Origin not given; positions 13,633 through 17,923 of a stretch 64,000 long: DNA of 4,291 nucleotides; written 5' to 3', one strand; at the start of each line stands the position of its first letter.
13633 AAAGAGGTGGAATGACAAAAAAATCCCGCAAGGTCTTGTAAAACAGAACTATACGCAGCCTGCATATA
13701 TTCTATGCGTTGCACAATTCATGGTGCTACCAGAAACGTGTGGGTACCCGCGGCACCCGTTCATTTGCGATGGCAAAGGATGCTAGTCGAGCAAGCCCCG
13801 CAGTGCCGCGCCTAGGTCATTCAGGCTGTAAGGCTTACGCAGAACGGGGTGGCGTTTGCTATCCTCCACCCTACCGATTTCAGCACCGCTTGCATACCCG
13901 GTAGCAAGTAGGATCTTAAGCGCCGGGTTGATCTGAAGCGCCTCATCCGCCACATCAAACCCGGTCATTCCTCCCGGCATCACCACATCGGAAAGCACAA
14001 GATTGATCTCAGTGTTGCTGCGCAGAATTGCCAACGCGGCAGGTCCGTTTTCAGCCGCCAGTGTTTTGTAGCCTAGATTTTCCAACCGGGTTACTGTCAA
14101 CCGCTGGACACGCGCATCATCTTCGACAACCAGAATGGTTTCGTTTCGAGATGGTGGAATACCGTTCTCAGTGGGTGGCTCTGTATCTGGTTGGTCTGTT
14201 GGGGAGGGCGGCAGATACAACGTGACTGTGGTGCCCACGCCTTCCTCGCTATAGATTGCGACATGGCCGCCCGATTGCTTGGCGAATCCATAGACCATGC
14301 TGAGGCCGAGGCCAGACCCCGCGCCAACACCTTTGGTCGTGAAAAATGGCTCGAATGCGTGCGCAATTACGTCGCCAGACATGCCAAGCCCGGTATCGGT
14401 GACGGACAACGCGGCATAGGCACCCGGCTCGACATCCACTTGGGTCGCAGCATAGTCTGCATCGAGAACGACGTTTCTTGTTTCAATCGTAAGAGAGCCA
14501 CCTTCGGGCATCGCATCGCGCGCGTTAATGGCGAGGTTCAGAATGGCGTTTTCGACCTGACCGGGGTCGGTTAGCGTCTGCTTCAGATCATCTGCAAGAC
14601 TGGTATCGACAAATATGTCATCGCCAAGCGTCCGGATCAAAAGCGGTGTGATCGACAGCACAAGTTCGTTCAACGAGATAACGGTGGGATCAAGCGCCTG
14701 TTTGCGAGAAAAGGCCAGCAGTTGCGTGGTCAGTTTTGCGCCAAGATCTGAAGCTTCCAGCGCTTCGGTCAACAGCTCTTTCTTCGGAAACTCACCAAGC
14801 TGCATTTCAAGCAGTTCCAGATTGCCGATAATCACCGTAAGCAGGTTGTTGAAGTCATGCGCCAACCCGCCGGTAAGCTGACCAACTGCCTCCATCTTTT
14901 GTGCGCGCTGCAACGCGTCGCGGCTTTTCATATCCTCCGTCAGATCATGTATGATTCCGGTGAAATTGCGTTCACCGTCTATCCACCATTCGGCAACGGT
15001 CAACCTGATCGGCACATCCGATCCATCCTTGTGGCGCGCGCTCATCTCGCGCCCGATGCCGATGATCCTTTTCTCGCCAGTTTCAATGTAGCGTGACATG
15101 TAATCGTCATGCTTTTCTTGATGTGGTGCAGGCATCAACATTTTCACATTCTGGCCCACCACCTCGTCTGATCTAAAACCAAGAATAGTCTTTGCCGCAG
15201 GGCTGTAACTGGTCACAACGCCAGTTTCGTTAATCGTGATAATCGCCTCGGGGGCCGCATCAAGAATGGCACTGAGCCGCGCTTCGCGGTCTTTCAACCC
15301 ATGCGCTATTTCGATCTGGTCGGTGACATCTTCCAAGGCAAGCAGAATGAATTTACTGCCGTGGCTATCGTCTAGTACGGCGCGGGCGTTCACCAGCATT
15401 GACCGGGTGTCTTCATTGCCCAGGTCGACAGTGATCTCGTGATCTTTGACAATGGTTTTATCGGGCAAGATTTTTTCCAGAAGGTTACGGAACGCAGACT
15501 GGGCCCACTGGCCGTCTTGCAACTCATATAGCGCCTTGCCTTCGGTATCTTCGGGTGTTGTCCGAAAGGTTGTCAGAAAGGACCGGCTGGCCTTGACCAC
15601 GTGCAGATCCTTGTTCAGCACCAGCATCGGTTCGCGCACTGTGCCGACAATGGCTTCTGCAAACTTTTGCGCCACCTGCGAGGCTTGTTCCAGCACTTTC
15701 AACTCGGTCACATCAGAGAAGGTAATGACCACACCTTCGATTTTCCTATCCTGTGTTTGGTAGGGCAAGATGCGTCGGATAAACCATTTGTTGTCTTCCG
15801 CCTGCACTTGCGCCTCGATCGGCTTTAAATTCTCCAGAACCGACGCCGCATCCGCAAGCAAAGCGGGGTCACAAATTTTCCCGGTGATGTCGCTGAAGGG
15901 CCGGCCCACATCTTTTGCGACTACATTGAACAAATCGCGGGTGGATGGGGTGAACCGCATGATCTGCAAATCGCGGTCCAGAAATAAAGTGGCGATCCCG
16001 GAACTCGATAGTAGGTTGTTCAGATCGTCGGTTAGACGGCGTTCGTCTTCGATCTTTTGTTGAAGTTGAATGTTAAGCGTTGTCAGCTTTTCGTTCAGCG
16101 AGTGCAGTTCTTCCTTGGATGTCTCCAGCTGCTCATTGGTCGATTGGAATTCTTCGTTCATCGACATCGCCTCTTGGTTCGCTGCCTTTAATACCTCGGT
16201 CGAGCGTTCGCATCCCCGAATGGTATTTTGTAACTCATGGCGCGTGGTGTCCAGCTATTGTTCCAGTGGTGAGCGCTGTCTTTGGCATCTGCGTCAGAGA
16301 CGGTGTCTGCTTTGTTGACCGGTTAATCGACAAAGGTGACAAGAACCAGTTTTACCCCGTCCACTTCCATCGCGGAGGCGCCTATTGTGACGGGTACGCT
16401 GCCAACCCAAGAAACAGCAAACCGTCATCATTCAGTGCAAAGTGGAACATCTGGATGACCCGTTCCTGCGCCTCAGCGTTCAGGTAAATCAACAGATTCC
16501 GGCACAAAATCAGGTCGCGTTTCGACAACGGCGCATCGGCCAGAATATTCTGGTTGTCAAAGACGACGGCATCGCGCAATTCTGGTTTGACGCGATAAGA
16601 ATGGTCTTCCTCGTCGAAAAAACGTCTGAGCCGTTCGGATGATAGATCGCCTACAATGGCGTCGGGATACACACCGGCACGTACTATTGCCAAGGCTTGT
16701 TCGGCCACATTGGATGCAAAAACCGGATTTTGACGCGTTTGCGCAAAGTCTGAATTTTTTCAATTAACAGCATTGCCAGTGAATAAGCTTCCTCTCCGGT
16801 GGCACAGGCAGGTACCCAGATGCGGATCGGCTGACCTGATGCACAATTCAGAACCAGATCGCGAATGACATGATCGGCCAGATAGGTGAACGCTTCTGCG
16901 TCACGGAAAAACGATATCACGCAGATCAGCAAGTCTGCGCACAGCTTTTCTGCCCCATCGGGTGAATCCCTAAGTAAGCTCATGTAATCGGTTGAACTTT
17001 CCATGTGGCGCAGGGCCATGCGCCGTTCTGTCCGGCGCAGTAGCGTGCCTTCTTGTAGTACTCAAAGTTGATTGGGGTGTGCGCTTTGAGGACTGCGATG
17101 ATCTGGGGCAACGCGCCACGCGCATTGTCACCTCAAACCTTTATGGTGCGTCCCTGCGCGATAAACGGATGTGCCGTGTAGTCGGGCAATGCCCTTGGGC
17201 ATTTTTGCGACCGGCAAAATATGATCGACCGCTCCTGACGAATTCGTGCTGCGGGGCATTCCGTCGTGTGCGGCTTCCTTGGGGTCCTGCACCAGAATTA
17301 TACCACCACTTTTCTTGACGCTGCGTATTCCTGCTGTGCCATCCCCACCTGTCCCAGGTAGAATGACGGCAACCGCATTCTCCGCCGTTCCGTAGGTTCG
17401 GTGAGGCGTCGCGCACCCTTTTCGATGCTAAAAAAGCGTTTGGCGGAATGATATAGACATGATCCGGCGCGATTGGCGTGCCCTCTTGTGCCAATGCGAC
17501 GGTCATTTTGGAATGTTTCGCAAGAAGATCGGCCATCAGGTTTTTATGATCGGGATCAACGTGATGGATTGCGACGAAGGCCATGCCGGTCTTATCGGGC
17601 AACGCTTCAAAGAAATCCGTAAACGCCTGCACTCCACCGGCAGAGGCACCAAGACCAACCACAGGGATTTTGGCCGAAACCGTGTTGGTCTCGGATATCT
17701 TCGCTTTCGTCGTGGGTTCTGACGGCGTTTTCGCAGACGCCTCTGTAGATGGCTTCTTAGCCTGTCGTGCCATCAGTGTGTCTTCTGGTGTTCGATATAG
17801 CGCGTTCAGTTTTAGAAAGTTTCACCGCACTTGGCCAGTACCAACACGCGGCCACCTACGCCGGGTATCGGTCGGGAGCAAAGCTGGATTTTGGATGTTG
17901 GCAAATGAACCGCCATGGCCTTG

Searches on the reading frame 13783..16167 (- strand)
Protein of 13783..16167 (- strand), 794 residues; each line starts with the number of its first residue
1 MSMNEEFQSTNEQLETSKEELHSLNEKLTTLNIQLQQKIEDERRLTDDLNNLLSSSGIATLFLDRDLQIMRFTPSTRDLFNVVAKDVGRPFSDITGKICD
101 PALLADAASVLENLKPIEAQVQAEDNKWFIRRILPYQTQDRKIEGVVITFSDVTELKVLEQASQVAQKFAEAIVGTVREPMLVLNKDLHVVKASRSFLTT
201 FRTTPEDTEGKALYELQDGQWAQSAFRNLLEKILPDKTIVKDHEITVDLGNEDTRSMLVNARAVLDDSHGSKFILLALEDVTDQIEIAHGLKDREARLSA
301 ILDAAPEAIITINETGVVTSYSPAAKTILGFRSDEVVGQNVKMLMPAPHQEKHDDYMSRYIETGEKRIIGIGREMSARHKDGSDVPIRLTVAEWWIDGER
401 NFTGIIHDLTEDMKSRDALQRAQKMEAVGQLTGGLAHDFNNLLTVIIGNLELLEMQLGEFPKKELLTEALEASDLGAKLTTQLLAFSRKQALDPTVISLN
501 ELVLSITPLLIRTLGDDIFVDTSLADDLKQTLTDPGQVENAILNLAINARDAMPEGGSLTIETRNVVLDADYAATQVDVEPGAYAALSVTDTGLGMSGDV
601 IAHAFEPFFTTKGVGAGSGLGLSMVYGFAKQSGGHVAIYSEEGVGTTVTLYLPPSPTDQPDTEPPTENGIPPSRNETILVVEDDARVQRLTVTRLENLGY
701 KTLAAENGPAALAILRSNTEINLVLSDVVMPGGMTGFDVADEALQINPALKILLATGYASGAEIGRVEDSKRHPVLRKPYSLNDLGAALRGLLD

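Call 43: search_protein_families(library=pfam, proteins=[window:13783-16167:-], max_evalue=0.0001)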
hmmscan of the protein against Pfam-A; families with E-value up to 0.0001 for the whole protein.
window:13783-16167:- (794 aa): 8 families
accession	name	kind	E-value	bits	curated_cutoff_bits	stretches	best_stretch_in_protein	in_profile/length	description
PF13596.12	PAS_10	-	7.9e-29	100.9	22.1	1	49-154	1-106/106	PAS domain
PF08448.16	PAS_4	-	8.7e-29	100.4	23.1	3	179-284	6-108/110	PAS fold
PF13426.13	PAS_9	-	3.3e-28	98.4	27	2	306-411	1-103/103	PAS domain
PF00989.32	PAS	-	1.2e-22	80.5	22.6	2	297-408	2-112/113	PAS fold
PF02518.31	HATPase_c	-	6.6e-18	65.6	26.4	1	534-654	2-109/111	Histidine kinase-, DNA gyrase B-, and HSP90-like ATPase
PF00072.30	Response_reg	-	9.5e-15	55.2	30.2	1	678-789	1-110/111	Response regulator receiver domain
PF00512.31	HisKA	-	1.8e-08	34.8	26.9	1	429-491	3-65/66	His Kinase A (phospho-acceptor) domain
PF13188.13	PAS_8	-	2.7e-06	27.5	21.8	0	296-351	1-53/65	PAS domain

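Call 91: search_protein_families(library=padloc, proteins=[window:13783-16167:-], max_evalue=0.00001)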
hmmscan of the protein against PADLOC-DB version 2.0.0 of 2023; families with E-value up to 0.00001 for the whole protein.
window:13783-16167:- (794 aa): 0 families

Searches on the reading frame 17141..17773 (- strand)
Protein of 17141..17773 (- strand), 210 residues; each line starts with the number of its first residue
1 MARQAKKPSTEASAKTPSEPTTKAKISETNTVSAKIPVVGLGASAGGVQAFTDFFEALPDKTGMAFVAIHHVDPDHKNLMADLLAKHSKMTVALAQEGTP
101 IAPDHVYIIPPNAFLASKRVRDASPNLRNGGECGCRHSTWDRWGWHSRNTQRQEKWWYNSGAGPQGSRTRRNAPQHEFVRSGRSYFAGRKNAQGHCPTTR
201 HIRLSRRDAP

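Call 43: search_protein_families(library=pfam, proteins=[window:17141-17773:-], max_evalue=0.0001)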
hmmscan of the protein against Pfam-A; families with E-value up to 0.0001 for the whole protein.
window:17141-17773:- (210 aa): 1 family
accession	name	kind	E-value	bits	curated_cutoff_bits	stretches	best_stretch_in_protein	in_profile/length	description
PF01339.22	CheB_methylest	-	3e-22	79.6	24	1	39-122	1-81/174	CheB methylesterase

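Call 91: search_protein_families(library=padloc, proteins=[window:17141-17773:-], max_evalue=0.00001)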
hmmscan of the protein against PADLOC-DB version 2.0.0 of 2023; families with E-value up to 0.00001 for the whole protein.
window:17141-17773:- (210 aa): 0 families
